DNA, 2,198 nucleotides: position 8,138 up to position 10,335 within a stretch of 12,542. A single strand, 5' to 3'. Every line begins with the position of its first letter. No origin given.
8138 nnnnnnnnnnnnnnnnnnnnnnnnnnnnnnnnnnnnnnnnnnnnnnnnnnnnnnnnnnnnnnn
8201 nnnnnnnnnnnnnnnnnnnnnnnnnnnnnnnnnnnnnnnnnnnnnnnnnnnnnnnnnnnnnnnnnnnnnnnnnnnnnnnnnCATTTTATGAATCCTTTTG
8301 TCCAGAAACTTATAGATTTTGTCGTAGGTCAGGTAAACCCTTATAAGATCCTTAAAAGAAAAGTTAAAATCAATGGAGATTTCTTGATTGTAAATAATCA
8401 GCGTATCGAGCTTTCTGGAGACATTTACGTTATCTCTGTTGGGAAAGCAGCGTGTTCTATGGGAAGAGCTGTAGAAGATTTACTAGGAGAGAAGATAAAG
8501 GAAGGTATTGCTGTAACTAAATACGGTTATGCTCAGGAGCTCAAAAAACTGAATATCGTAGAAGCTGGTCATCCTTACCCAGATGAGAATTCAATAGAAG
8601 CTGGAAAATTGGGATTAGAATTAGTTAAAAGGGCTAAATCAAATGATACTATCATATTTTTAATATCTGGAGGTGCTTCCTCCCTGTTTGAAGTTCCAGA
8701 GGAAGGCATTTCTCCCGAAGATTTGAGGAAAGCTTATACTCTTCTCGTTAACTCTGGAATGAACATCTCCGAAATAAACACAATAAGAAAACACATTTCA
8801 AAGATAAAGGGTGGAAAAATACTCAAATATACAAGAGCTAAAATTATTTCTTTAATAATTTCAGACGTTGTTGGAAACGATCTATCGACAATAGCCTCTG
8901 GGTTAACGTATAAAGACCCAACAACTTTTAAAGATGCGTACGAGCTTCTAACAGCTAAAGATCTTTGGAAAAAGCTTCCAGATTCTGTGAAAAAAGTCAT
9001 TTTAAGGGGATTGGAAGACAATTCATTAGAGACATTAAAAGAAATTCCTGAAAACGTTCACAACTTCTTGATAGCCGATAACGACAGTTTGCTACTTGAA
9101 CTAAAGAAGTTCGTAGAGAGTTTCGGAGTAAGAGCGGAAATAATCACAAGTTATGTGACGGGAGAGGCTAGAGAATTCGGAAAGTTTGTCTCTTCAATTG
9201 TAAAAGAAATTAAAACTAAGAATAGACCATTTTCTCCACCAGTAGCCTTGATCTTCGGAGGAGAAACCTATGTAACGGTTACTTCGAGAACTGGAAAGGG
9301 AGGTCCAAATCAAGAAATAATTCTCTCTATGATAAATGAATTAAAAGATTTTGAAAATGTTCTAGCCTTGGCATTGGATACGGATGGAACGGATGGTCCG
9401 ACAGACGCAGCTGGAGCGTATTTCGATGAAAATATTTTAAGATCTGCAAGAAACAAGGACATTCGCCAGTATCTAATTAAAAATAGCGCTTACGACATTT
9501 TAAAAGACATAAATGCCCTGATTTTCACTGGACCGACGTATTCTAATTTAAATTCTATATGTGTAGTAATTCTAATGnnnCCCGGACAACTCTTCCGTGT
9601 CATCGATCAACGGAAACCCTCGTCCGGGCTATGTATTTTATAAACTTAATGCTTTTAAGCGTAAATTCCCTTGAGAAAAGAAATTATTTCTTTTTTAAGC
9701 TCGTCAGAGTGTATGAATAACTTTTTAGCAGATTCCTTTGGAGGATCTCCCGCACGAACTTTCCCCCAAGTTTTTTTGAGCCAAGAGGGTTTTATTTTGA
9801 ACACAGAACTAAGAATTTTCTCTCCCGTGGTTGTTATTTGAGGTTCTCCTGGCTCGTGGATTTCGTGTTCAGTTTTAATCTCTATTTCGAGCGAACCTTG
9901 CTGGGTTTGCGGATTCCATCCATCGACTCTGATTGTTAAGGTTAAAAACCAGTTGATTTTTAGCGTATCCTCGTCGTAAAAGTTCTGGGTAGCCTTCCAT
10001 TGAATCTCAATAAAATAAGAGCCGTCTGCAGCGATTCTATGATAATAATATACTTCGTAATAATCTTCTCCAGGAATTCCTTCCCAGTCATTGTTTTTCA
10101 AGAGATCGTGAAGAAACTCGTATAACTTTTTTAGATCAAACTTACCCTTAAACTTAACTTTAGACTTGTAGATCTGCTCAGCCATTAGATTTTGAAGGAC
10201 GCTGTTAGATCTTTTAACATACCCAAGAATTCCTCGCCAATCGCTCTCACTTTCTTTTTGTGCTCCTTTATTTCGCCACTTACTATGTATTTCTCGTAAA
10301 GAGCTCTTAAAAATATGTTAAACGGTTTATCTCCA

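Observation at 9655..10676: Translationally coupled tandem pair of paralogous proteins of unknown function, back-to-back with a small Toprim gene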

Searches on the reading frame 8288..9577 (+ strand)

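Call 4: search_protein_families(library=pfam, proteins=[window:8288-9577:+], max_evalue=1)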
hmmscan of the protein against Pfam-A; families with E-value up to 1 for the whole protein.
window:8288-9577:+ (430 aa): 3 families
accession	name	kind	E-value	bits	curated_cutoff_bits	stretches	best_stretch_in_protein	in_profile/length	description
PF13660.11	DUF4147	-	4.2e-73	246.1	23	1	5-238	2-233/234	Domain of unknown function (DUF4147)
PF05161.18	MOFRL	-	3.8e-31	107.9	28.3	1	319-422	1-105/106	MOFRL family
PF09372.15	PRANC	-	0.22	12.3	25.8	1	221-250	66-95/97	PRANC domain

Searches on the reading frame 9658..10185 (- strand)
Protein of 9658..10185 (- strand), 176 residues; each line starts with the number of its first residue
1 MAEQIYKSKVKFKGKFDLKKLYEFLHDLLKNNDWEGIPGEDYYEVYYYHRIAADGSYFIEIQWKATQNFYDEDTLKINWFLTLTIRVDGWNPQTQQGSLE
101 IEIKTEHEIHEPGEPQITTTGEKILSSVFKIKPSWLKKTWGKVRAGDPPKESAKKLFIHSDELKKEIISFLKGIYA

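Call 4: search_protein_families(library=pfam, proteins=[window:9658-10185:-], max_evalue=1)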
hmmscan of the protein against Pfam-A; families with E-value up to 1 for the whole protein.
window:9658-10185:- (176 aa): 0 families

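Call 5: search_protein_families(library=ncbifam, proteins=[window:9658-10185:-], max_evalue=1)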
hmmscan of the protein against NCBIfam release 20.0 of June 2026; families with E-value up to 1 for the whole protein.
window:9658-10185:- (176 aa): 0 families

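Call 7: find_homologous_proteins(query=window:9658-10185:-)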
Query window:9658-10185:- (176 aa): 2 proteins with E <= 0.001 among 61 candidates.
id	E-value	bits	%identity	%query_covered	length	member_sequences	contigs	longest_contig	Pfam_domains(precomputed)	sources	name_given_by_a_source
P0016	2.3e-113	394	99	100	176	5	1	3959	-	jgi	-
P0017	2.0e-77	277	69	98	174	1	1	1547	-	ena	-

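Call 17: find_homologous_proteins(query=A2)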
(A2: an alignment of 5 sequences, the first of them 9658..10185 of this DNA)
Query A2 (5 sequences) (176 aa, profile of the alignment): 18 proteins with E <= 0.001 among 2401 candidates.
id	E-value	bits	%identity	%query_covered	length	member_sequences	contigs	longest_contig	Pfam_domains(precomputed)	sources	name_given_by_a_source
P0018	2.9e-80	286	41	99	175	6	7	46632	-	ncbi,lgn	ncbi:MAG: hypothetical protein QXT85_00125 [Nanopusillaceae archaeon]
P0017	2.8e-79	283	69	98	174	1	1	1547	-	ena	-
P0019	5.4e-79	282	43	93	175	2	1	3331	-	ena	-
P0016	1.4e-78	281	99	100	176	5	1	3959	-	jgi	-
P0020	3.7e-69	250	37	100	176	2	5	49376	-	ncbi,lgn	ncbi:MAG: hypothetical protein QW184_00635 [Nanopusillaceae archaeon]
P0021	6.7e-69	249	34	70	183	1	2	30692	-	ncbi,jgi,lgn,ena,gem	-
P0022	1.2e-67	245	36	98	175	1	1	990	-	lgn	-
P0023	2.1e-62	228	59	88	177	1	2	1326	-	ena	-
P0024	1.5e-59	219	53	98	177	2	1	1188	-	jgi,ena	-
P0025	6.6e-56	207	53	98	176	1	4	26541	-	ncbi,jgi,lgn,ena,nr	ncbi:MAG TPA: hypothetical protein EYH09_02370 [Candidatus Nanopusillus sp.]|nr:hypothetical protein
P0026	7.8e-56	207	52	97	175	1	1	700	-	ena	-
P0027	2.6e-53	199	40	96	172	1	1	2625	-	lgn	-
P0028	1.5e-50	190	37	97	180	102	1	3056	-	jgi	-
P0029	1.6e-49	186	35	97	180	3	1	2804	-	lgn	-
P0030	1.8e-49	186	36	97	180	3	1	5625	-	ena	-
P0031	4.8e-48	181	34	97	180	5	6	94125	-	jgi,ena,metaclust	metaclust:\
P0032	8.8e-23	99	37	96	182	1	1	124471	-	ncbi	-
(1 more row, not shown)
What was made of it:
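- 9655..10185 (-): Gene B (176 aa), the type-2 (long, divergent) member. It has an aromatic loop insertion (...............) and a low-confidence insertion at about residues 111-140. Family of 18 recovered with a profile (call 17).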

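Call 21: find_encoding_contigs(protein=P0032, flank=6000, max_places=2)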
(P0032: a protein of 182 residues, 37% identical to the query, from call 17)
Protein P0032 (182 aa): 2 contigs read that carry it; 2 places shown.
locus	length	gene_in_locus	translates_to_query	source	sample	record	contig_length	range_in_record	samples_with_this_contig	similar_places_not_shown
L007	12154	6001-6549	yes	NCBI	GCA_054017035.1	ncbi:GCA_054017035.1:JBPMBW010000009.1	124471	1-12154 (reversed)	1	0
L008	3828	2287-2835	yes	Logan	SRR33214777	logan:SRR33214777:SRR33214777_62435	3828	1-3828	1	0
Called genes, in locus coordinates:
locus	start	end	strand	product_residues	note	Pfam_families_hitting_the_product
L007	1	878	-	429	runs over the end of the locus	-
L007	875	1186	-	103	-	PF01985:CRS1_YhbY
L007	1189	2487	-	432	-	PF18144:SMODS (weak), PF01909:NTP_transf_2, PF09249:tRNA_NucTransf2, PF21133:CAA_C (weak)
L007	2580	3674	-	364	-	PF03463:eRF1_1, PF18854:baeRF_family10, PF03464:eRF1_2, PF18859:acVLRF1, PF03465:eRF1_3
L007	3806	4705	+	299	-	PF14528:LAGLIDADG_3 (faint)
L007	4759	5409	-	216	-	PF13483:Lactamase_B_3, PF12706:Lactamase_B_2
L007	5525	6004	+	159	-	-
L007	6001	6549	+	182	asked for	-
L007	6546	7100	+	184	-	PF00347:Ribosomal_L6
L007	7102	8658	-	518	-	PF02403:Seryl_tRNA_N, PF00587:tRNA-synt_2b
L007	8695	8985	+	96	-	-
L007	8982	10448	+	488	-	PF10771:DUF2582 (faint), PF01409:tRNA-synt_2d, PF00152:tRNA-synt_2 (faint)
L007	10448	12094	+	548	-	PF03484:B5, PF17759:tRNA_synthFbeta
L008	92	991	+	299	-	PF14528:LAGLIDADG_3 (faint)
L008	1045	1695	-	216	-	PF13483:Lactamase_B_3, PF12706:Lactamase_B_2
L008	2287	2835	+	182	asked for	-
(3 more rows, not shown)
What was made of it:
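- In L007, A, B and rpL6 overlap in one operon (call 21).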

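Call 22: find_encoding_contigs(protein=P0031, flank=6000, max_places=2)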
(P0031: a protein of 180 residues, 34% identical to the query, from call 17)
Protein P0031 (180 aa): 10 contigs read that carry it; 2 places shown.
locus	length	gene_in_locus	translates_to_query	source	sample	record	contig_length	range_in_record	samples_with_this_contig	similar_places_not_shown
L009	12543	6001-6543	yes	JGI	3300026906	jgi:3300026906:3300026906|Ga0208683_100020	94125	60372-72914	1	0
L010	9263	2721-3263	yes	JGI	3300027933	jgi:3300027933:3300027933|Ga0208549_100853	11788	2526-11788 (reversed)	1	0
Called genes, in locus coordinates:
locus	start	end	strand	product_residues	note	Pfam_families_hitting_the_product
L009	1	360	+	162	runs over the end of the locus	PF22794:jr-ZPR1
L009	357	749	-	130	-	PF04472:SepF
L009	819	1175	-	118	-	PF01920:Prefoldin_2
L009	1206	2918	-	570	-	PF00749:tRNA-synt_1c, PF03950:tRNA-synt_1c_C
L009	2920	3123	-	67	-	PF06093:Spt4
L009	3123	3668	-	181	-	PF03876:SHS2_Rpb7-N, PF00575:S1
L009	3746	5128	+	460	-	PF01896:DNA_primase_S (weak), PF04104:DNA_primase_lrg (weak)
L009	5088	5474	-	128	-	PF13662:Toprim_4 (weak), PF01751:Toprim (faint)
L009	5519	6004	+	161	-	-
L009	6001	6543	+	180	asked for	-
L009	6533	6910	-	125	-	PF01655:Ribosomal_L32e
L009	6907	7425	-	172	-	PF00347:Ribosomal_L6 (weak)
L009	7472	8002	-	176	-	PF00281:Ribosomal_L5, PF00673:Ribosomal_L5_C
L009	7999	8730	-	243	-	PF08071:RS4NT (weak), PF00900:Ribosomal_S4e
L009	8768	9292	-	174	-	PF16906:Ribosomal_L26, PF00467:KOW (weak)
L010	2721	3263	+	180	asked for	-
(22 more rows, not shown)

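Call 25: predict_structure(alignment_id=A3)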
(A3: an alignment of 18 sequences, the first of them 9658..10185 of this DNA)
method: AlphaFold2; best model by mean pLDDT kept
length: 176 residues; sequences in the alignment: 18
mean_pLDDT: 85.7   pTM: 0.77
mean pLDDT of the five models: 85.7, 84.4, 83.5, 83.4, 83.0
residues with pLDDT >= 90: 109; 70-90: 27; 50-70: 39; < 50: 1
segments of 3 or more residues with pLDDT < 50: none
pLDDT, mean of each block of 10 residues (from residue 1): 94 94 95 81 89 95 92 83 97 95 95 64 67 58 72 95 96 71
secondary structure, 60 per line:
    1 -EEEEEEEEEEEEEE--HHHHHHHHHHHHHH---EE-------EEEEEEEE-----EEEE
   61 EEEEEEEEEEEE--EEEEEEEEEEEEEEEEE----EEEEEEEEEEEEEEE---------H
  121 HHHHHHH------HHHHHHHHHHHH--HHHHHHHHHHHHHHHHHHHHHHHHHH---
elements in order: E2-15 H18-31 E44-51 E57-72 E75-91 E96-110 H120-127 H134-145 H148-173
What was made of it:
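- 9655..10185 (-): AF2 pLDDT 85.7 with the same order of elements as A (call 25).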

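Call 30: fold_search(model_id=the predicted structure, library=pdb)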
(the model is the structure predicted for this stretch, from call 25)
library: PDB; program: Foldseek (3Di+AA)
matches with E <= 10: 886; with E <= 0.001: 1
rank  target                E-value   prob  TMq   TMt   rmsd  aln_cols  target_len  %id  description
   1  2il5                  8.5e-04  0.93  0.27  0.28  15.0       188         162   12  Structure of Protein of Unknown Function SA2116 from Staphylococcus aureus (released 2006-10-31)
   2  6t1a                  2.1e-03  1.00  0.33  0.26   9.8       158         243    8  Structure of mosquitocidal Cyt1Aa protoxin obtained by Serial Femtosecond Crystallography on in vivo grown crystals at p (released 2020-10-14)
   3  3ron_B                2.5e-03  1.00  0.34  0.30   7.0       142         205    8  Crystal Structure and Hemolytic Activity of the Cyt1Aa Toxin from Bacillus thuringiensis subsp. israelensis (released 2011-10-12)
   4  6t14                  2.5e-03  1.00  0.33  0.26   9.8       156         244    7  Native structure of mosquitocidal Cyt1A protoxin obtained by Serial Femtosecond Crystallography on in vivo grown crystal (released 2020-10-14)
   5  5zch_D                3.3e-03  0.72  0.22  0.23  22.6       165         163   11  Crystal structure of OsPP2C50 I267W:OsPYL/RCAR3 with (+)-ABA (released 2019-03-06)
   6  3ron_A                3.7e-03  1.00  0.34  0.30   7.3       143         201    8  Crystal Structure and Hemolytic Activity of the Cyt1Aa Toxin from Bacillus thuringiensis subsp. israelensis (released 2011-10-12)
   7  3otl_B                4.4e-03  0.75  0.22  0.24  15.5       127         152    8  Three-dimensional Structure of the putative uncharacterized protein from Rhizobium leguminosarum at the resolution 1.9 (released 2010-09-22)
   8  4a84                  5.8e-03  0.82  0.26  0.28  19.6       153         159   13  Crystal Structure of Major Birch Pollen Allergen Bet v 1 a F30V mutant in complex with deoxycholate. (released 2012-05-30)
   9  5zyk                  5.8e-03  0.72  0.25  0.20  18.1       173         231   14  Crystal structure of CERT START domain in complex with compound E25 (released 2019-02-27)
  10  5jo2_A                5.8e-03  0.41  0.17  0.17  20.2       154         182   10  Crystal structure of abscisic acid-bound abscisic acid receptor PYL3 in complex with type 2C protein phosphatase HAB1 (released 2016-09-07)
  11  1llt                  7.7e-03  0.72  0.22  0.24  19.1       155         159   10  BIRCH POLLEN ALLERGEN BET V 1 MUTANT E45S (released 2003-10-28)
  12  4jhg                  8.1e-03  0.75  0.24  0.25  19.2       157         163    8  Crystal Structure of Medicago truncatula Nodulin 13 (MtN13) in complex with trans-zeatin (released 2013-03-20)
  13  3oji_A                8.6e-03  0.41  0.20  0.19  20.0       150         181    9  X-ray crystal structure of the Py13 -pyrabactin complex (released 2011-08-10)
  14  5non_C                8.6e-03  0.35  0.20  0.22  18.7       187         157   11  Structure of truncated Norcoclaurine Synthase from Thalictrum flavum with product mimic (released 2017-09-27)
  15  4ytx_P                8.6e-03  0.16  0.14  0.14  23.5       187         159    7  Crystal structure of Ups1-Mdm35 complex with PA (released 2015-08-12)
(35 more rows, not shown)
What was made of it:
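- On Cyt toxin / volvatoxin fold: B: probability up to 1.0 but E about 2e-3 and TM 0.33 (call 30).
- Closest known: Cyt1Aa / volvatoxin A2 cytolysin fold. Same: B matches with Foldseek probability 0.96-1.0 (call 30).
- B also hits Cyt1Aa and volvatoxin A2 with probability 0.96-1.0 (call 30).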

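Call 36: search_solved_structures(query=A3, max_evalue=10)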
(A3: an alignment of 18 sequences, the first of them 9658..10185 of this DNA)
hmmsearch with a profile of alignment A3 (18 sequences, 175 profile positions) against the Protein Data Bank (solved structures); distinct sequences matched with E-value up to 10: 1.
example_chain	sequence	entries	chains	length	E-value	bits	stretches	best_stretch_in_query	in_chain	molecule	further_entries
6qe7_A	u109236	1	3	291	3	11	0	33-57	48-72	Anti-sigma-I factor RsgI3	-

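Call 45: search_protein_families(library=pfam, proteins=[L007:3806-4702:+], max_evalue=0.1)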
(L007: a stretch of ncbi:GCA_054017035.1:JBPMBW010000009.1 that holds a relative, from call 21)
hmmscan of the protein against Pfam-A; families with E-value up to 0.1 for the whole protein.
L007:3806-4702:+ (299 aa): 3 families
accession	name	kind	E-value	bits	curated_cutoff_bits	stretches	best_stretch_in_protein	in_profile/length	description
PF14528.11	LAGLIDADG_3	-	5.3e-06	27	22.5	1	123-156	2-39/82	LAGLIDADG-like domain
PF05204.19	Hom_end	-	0.00073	20.1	21.1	0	124-158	14-51/110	Homing endonuclease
PF00213.23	OSCP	-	0.005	17.4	22.3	0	4-34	101-131/172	ATP synthase delta (OSCP) subunit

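Call 78: search_protein_families(library=padloc, proteins=[window:9658-10185:-], max_evalue=0.1)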
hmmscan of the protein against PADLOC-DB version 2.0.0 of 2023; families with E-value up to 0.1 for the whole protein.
window:9658-10185:- (176 aa): 0 families
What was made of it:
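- On Anti-phage defence systems (PADLOC): No hit for A, B or Toprim (call 78).
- Tried and rejected: No PADLOC hit (call 78).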

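Call 79: search_protein_families(library=phrogs, proteins=[window:9658-10185:-], max_evalue=0.1)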
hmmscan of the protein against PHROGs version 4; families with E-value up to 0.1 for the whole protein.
window:9658-10185:- (176 aa): 0 families
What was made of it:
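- None in PADLOC or PHROGs (calls 78, 79).
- Tried and rejected: No PHROG hit for A or B (call 79).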
